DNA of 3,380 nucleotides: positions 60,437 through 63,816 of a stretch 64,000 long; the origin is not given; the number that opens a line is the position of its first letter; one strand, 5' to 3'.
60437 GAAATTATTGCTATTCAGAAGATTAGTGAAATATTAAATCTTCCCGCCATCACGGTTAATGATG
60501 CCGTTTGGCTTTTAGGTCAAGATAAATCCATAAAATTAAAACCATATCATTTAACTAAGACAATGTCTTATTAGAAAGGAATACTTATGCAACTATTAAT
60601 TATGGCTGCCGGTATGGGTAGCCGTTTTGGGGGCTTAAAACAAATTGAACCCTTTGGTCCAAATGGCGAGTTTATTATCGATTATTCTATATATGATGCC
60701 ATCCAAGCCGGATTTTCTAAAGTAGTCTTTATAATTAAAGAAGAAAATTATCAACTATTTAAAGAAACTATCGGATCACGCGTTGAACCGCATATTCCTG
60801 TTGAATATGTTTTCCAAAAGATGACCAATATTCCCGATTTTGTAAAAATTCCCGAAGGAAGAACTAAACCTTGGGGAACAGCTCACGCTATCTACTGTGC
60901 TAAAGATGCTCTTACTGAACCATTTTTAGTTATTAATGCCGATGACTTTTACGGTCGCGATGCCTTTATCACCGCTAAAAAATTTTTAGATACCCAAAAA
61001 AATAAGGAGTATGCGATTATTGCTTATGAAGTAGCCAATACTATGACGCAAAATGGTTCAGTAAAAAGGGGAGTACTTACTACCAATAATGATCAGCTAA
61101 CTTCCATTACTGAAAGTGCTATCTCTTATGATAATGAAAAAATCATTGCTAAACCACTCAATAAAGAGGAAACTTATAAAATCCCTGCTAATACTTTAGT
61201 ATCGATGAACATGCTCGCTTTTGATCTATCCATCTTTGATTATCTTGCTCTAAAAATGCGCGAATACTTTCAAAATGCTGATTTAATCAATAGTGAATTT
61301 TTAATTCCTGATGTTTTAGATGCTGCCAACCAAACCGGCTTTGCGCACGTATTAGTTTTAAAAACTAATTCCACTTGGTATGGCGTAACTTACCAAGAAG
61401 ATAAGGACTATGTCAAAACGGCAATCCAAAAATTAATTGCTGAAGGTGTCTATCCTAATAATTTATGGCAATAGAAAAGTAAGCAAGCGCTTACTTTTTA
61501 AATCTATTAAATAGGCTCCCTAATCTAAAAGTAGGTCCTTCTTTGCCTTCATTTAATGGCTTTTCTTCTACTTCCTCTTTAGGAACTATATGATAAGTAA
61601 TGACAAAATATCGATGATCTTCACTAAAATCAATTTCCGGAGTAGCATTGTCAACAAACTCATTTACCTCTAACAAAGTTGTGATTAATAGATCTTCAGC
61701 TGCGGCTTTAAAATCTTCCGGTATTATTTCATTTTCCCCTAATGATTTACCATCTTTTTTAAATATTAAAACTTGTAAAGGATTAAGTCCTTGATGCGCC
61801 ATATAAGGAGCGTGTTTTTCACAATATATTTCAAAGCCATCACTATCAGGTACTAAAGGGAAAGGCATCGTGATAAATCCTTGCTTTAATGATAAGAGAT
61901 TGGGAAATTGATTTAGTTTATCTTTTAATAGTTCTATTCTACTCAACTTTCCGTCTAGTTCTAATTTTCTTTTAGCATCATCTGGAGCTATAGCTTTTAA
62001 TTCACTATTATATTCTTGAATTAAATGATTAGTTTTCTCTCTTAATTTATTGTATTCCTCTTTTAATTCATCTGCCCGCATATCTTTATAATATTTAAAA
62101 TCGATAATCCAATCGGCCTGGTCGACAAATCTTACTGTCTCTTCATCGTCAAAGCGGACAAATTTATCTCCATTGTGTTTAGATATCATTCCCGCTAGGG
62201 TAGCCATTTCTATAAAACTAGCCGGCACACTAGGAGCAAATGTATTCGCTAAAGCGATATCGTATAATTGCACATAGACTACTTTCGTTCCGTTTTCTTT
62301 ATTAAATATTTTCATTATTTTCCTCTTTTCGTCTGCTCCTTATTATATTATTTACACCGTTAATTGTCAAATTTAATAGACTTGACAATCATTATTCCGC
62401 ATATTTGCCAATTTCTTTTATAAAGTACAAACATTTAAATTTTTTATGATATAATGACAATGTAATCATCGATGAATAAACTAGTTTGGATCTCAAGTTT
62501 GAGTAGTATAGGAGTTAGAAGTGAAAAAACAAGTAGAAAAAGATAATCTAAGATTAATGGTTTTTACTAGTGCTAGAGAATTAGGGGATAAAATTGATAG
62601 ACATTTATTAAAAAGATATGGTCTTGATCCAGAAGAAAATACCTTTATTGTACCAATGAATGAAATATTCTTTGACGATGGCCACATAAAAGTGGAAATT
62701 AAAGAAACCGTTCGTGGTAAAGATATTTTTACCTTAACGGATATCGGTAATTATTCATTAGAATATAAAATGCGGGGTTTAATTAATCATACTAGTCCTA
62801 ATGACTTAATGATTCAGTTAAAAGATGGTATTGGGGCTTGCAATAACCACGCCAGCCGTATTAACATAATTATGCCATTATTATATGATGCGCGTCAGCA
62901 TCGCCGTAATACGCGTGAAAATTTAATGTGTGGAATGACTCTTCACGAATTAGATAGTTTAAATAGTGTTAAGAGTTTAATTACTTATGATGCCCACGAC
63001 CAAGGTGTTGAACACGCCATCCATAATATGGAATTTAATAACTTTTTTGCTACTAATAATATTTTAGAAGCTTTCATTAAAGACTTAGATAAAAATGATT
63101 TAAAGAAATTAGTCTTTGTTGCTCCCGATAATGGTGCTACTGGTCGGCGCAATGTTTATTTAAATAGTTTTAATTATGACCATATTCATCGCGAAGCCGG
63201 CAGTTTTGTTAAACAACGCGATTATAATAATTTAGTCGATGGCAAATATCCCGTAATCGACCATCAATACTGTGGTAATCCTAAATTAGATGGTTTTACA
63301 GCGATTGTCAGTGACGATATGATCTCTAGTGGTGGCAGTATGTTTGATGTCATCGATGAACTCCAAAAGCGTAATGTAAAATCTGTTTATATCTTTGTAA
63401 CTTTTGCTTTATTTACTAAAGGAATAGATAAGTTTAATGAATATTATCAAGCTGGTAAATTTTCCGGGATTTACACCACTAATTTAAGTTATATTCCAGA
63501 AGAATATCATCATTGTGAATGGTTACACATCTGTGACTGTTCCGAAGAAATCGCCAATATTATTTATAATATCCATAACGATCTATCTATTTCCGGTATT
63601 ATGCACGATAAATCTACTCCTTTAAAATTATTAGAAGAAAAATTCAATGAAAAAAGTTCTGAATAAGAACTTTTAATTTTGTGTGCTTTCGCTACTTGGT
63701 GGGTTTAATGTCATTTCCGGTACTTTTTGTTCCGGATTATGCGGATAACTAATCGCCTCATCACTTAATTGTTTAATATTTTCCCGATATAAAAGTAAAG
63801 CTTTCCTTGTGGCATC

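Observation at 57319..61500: WYL-regulated operon of double-SIS isomerase, Ham1-type NTP pyrophosphatase, Qng1/DUF2419 N-glycosylase and nucleotidyltransferase: candidate undescribed modified-nucleotide module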

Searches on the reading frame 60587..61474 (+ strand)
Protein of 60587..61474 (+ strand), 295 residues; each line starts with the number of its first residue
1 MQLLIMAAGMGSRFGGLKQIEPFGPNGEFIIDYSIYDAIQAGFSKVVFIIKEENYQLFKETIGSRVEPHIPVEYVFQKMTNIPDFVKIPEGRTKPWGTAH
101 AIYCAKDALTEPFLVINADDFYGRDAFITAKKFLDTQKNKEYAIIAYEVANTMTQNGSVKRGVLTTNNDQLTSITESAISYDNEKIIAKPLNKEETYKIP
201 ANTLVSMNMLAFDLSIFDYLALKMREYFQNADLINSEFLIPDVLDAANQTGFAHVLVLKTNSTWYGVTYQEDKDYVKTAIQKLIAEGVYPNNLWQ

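Call 3: search_protein_families(library=pfam, proteins=[window:60587-61474:+], max_evalue=0.01)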
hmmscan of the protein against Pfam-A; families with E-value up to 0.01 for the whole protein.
window:60587-61474:+ (295 aa): 2 families
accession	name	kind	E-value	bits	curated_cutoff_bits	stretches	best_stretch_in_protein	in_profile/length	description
PF00483.29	NTP_transferase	-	4.7e-13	49.7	21.2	1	4-236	3-204/245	Nucleotidyl transferase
PF12804.13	NTP_transf_3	-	1.2e-05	25.9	27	1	4-58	2-55/160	MobA-like NTP transferase domain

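Call 4: search_protein_families(library=ncbifam, proteins=[window:60587-61474:+], max_evalue=0.01)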
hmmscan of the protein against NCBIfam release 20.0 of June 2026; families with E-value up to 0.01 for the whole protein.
window:60587-61474:+ (295 aa): 9 families
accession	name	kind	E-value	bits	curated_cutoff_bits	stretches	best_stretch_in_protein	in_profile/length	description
TIGR03992.1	Arch_glmU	subfamily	2.8e-11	42.9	292.1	1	1-178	1-153/393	bifunctional sugar-1-phosphate nucleotidylyltransferase/acetyltransferase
TIGR01208.1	rmlA_long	equivalog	2.9e-06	26.4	320.25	1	4-151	3-137/353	glucose-1-phosphate thymidylyltransferase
TIGR01099.1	galU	equivalog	5.7e-06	26.1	326.8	1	4-176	5-187/261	UTP--glucose-1-phosphate uridylyltransferase GalU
NF041313.1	UDPGP_AglF_Halo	equivalog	3.5e-05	23.4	400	1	1-178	1-159/234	UTP--glucose-1-phosphate uridylyltransferase AglF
TIGR03310.1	matur_MocA_YgfJ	equivalog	4.8e-05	23.4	186.45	1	4-60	3-57/188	molybdenum cofactor cytidylyltransferase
NF010933.0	PRK14353.1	equivalog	0.00075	18.2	505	1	93-187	79-169/453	bifunctional UDP-N-acetylglucosamine diphosphorylase/glucosamine-1-phosphate N-acetyltransferase GlmU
NF045761.1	NAMPUrTaseMurU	equivalog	0.00089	19.2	250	0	95-151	82-139/226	N-acetylmuramate alpha-1-phosphate uridylyltransferase MurU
TIGR00454.1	TIGR00454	hypoth_equivalog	0.0012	18.8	174.7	0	1-53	1-51/183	TIGR00454 family protein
TIGR01173.1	glmU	equivalog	0.0035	16.2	366.85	0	92-187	71-162/452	bifunctional UDP-N-acetylglucosamine diphosphorylase/glucosamine-1-phosphate N-acetyltransferase GlmU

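Call 5: search_protein_families(library=padloc, proteins=[window:60587-61474:+], max_evalue=0.01)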
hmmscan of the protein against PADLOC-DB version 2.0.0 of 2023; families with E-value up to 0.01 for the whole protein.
window:60587-61474:+ (295 aa): 0 families

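Call 46: find_homologous_proteins(query=window:60587-61474:+)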
Query window:60587-61474:+ (295 aa): 8000 proteins with E <= 0.001 among 8000 candidates; the best 120 are listed.
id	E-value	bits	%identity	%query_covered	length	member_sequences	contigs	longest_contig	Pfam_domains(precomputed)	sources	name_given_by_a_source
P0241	6.4e-133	460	70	100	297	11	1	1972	PF00483.30,PF12804.14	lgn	-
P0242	7.8e-131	454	70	100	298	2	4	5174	PF00483.30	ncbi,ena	-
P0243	1.4e-130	453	69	100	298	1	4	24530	PF00483.30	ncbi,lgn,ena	-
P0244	2.1e-130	452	69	100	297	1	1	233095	PF00483.30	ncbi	-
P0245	5.3e-130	451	67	100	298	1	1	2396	PF00483.30,PF12804.14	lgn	-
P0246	6.1e-130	451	68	100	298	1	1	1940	PF00483.30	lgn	-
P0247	7.9e-130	450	68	100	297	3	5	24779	PF00483.30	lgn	-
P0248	1.2e-129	450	69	100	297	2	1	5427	PF00483.30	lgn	-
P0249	2.0e-129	449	68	100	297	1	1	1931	PF00483.30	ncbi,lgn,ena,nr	ncbi:MAG: nucleotidyltransferase [Bacilli bacterium]|nr:nucleotidyltransferase [Bacilli bacterium]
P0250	2.1e-129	449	69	100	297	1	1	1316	PF00483.30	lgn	-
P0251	2.6e-129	449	68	100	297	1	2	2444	PF00483.30,PF12804.14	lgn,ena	-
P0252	3.5e-129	448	68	100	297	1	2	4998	PF00483.30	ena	-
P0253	5.3e-129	448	69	100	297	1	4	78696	PF00483.30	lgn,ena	-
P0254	6.2e-129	447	69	100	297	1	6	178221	PF00483.30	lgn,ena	-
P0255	9.0e-129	447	70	100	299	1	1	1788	PF00483.30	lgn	-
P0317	1.4e-125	436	66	100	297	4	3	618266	PF00483.30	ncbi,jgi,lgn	-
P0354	1.9e-123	429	65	100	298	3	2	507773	PF00483.30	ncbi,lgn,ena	-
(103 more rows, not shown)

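Call 47: find_encoding_contigs(protein=P0244, flank=5000, max_places=2)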
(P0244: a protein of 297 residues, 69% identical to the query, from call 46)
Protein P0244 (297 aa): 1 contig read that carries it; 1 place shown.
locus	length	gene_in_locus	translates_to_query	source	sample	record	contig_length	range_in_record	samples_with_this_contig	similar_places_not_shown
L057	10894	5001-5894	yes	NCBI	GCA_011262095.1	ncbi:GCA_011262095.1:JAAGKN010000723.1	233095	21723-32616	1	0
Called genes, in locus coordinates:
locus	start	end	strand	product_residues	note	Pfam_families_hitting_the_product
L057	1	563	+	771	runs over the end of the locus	-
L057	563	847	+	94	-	-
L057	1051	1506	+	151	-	PF00293:NUDIX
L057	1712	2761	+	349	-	PF14343:PrcB_C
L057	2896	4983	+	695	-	PF00580:UvrD-helicase, PF01443:Viral_helicase1 (faint), PF13245:AAA_19, PF13604:AAA_30 (weak), PF13087:AAA_12 (faint), PF13361:UvrD_C, PF13538:UvrD_C_2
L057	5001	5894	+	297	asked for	PF00483:NTP_transferase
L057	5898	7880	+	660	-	PF22745:Nlig-Ia, PF01653:DNA_ligase_aden, PF03120:OB_DNA_ligase, PF03119:DNA_ligase_ZBD (weak), PF00633:HHH (faint), PF12826:HHH_2, PF14520:HHH_5, PF00533:BRCT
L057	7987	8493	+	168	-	-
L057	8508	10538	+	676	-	PF00990:GGDEF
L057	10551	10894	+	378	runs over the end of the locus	PF03631:Virul_fac_BrkB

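Call 48: find_encoding_contigs(protein=P0317, flank=5000, max_places=2)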
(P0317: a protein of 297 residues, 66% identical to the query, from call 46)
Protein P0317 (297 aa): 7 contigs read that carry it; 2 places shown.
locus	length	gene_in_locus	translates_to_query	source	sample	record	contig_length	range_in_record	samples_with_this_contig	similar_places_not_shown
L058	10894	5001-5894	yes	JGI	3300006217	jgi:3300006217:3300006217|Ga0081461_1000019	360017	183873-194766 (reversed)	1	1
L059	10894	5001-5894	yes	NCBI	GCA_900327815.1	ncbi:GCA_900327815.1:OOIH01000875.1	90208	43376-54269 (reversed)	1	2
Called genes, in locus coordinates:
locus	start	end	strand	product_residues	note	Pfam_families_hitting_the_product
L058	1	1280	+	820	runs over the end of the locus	-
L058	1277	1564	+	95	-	-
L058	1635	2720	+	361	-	PF14343:PrcB_C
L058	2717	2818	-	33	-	-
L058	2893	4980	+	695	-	PF00580:UvrD-helicase, PF01443:Viral_helicase1 (faint), PF13245:AAA_19, PF13604:AAA_30 (faint), PF13087:AAA_12 (faint), PF13361:UvrD_C, PF13538:UvrD_C_2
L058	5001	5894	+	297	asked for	PF00483:NTP_transferase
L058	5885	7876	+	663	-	PF22745:Nlig-Ia, PF01653:DNA_ligase_aden, PF03120:OB_DNA_ligase, PF03119:DNA_ligase_ZBD (weak), PF12826:HHH_2, PF14520:HHH_5, PF00533:BRCT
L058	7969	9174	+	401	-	PF01381:HTH_3, PF12844:HTH_19, PF13560:HTH_31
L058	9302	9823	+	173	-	-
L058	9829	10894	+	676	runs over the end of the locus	PF00990:GGDEF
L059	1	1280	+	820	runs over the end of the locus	-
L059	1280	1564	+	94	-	-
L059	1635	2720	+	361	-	PF14343:PrcB_C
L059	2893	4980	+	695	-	PF00580:UvrD-helicase, PF01443:Viral_helicase1 (faint), PF13245:AAA_19, PF13604:AAA_30 (faint), PF13087:AAA_12 (faint), PF13361:UvrD_C, PF13538:UvrD_C_2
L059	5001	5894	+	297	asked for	PF00483:NTP_transferase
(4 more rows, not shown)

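Call 49: find_encoding_contigs(protein=P0354, flank=5000, max_places=2)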
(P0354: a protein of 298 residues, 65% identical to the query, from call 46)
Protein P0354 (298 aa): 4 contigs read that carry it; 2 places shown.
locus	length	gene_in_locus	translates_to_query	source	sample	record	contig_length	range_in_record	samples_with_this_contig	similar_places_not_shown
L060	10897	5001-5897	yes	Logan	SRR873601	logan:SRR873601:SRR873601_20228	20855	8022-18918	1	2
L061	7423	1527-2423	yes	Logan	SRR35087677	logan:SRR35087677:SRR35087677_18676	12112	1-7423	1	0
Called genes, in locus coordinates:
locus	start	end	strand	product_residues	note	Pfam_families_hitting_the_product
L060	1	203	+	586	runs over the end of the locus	-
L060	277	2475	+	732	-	-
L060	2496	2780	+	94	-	-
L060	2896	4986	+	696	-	PF00580:UvrD-helicase, PF01443:Viral_helicase1 (faint), PF13245:AAA_19, PF13604:AAA_30 (faint), PF13087:AAA_12 (faint), PF13361:UvrD_C, PF13538:UvrD_C_2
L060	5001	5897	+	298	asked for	PF00483:NTP_transferase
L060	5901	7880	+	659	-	PF22745:Nlig-Ia, PF01653:DNA_ligase_aden, PF00633:HHH (faint), PF03120:OB_DNA_ligase, PF03119:DNA_ligase_ZBD, PF12826:HHH_2, PF14520:HHH_5, PF00533:BRCT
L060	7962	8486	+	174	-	-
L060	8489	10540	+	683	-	PF00990:GGDEF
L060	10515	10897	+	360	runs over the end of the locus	PF03631:Virul_fac_BrkB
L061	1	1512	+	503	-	?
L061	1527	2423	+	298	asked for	PF00483:NTP_transferase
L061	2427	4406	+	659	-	PF22745:Nlig-Ia, PF01653:DNA_ligase_aden, PF00633:HHH (faint), PF03120:OB_DNA_ligase, PF03119:DNA_ligase_ZBD, PF12826:HHH_2, PF14520:HHH_5, PF00533:BRCT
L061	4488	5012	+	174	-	-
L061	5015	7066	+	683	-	PF00990:GGDEF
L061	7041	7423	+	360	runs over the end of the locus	PF03631:Virul_fac_BrkB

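Call 73: search_solved_structures(query=window:60587-61474:+, max_evalue=0.00001)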
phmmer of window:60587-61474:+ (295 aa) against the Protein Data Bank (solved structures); distinct sequences matched with E-value up to 0.00001: 1.
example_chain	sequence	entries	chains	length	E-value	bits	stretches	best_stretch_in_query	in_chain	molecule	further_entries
3pnn_A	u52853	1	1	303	4.9e-67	229.4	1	3-293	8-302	Conserved domain protein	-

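Call 104: search_protein_families(library=phrogs, proteins=[window:60587-61474:+], max_evalue=0.001)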
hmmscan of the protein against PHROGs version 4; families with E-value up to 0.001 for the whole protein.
window:60587-61474:+ (295 aa): 1 family
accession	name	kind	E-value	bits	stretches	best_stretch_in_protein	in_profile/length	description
phrog_3980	-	unknown function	3.4e-07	30.3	1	1-176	3-161/495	-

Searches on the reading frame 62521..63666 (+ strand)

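Call 3: search_protein_families(library=pfam, proteins=[window:62521-63666:+], max_evalue=0.01)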
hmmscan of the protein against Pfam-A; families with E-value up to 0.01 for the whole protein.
window:62521-63666:+ (381 aa): 4 families
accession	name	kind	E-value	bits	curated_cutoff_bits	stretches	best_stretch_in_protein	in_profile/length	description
PF13793.12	Pribosyltran_N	-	8.8e-13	48.6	25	1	11-140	2-109/117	N-terminal domain of ribose phosphate pyrophosphokinase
PF00156.33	Pribosyltran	-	4.1e-07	29.9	26.3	1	182-295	15-124/158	Phosphoribosyl transferase domain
PF14572.12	Pribosyl_synth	-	5.7e-05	23.6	27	1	258-359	83-181/184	Phosphoribosyl synthetase-associated domain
PF14681.12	UPRTase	-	0.0064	16.4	27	0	257-308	119-171/206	Uracil phosphoribosyltransferase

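Call 4: search_protein_families(library=ncbifam, proteins=[window:62521-63666:+], max_evalue=0.01)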
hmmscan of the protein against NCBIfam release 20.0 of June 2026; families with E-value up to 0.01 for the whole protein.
window:62521-63666:+ (381 aa): 14 families
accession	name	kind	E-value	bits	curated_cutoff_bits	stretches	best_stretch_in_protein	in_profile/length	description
NF005299.0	PRK06827.1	subfamily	3.7e-102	341.9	327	1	5-374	4-381/383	phosphoribosylpyrophosphate synthetase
TIGR01251.1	ribP_PPkin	subfamily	2.7e-37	128.4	113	1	40-361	21-308/309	ribose-phosphate diphosphokinase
NF002320.0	PRK01259.1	subfamily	7.7e-21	74.8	297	1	46-360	33-313/316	ribose-phosphate diphosphokinase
NF002758.0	PRK02812.1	equivalog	1.2e-17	64.1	518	1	4-361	16-329/330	ribose-phosphate pyrophosphokinase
NF002095.0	PRK00934.1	equivalog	2.1e-15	56.7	296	1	93-312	59-257/287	ribose-phosphate diphosphokinase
NF002618.0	PRK02269.1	equivalog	2.4e-14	53.7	460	1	9-360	5-315/321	ribose-phosphate diphosphokinase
NF001815.0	PRK00553.1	equivalog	1e-13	51.1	484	1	47-362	39-322/332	ribose-phosphate pyrophosphokinase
NF002844.0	PRK03092.1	equivalog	1.1e-13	51.2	438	1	41-362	33-323/326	ribose-phosphate diphosphokinase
NF002686.0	PRK02458.1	equivalog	8.7e-13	48.4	506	1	1-361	1-316/323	ribose-phosphate diphosphokinase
NF003428.0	PRK04923.1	equivalog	1.1e-07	31.4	536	1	50-361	37-317/319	ribose-phosphate diphosphokinase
NF005537.0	PRK07199.1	subfamily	1.3e-05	24.4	322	1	108-301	77-254/301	ribose-phosphate diphosphokinase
NF001097.0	PRK00129.1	equivalog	0.00012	21.9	114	1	255-310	121-175/209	uracil phosphoribosyltransferase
TIGR01091.1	upp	equivalog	0.00033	20.4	208.35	1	257-310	121-173/207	uracil phosphoribosyltransferase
NF002620.0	PRK02277.1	subfamily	0.0093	15.6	115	0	260-295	143-178/201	orotate phosphoribosyltransferase-like protein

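Call 5: search_protein_families(library=padloc, proteins=[window:62521-63666:+], max_evalue=0.01)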
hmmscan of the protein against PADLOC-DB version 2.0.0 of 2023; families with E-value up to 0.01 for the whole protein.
window:62521-63666:+ (381 aa): 1 family
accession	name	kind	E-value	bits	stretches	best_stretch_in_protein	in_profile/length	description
PDLC02935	PRTase_III-A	-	6.4e-05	20.4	1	183-355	69-218/290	-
